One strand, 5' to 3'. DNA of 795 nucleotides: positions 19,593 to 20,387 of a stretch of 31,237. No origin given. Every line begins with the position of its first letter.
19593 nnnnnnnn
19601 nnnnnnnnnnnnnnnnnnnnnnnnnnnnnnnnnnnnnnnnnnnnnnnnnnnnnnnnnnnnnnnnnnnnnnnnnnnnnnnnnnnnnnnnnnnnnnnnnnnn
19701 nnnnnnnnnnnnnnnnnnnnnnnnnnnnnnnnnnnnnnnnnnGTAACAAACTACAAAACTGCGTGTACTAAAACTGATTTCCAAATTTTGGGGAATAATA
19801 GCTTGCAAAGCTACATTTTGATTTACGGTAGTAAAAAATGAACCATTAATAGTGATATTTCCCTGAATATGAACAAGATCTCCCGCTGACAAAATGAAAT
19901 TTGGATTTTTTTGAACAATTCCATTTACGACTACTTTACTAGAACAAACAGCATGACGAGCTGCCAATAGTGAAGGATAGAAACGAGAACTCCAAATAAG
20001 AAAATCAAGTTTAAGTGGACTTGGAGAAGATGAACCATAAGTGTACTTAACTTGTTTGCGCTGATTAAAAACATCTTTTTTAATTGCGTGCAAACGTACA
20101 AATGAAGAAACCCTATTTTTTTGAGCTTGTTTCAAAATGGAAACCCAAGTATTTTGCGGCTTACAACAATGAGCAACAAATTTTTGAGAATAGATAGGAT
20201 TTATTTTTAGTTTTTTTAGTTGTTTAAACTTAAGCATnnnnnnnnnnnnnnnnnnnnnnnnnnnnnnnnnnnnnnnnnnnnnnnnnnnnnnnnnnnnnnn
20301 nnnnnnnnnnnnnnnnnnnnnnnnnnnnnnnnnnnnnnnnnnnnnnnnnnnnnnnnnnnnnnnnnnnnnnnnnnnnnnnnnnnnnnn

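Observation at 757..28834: TTA is a stop (or unassigned) codon, not leucine; 14 of 34 genes terminate on it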

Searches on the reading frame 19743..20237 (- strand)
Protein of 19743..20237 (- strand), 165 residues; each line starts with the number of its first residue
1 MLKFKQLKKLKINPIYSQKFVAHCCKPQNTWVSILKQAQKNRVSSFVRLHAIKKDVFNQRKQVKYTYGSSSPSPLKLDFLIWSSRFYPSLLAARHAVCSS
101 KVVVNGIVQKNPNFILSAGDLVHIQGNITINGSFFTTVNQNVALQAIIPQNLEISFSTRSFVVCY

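Call 58: search_protein_families(library=pfam, proteins=[window:19743-20237:-], max_evalue=1)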
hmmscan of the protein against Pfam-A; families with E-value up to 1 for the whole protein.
window:19743-20237:- (165 aa): 2 families
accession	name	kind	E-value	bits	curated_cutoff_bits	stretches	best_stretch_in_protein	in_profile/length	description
PF01479.30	S4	-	1.3e-07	31.7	22.8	1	76-122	2-48/48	S4 domain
PF23439.1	DUF7124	-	0.18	12.4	27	1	30-63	28-61/111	Domain of unknown function (DUF7124)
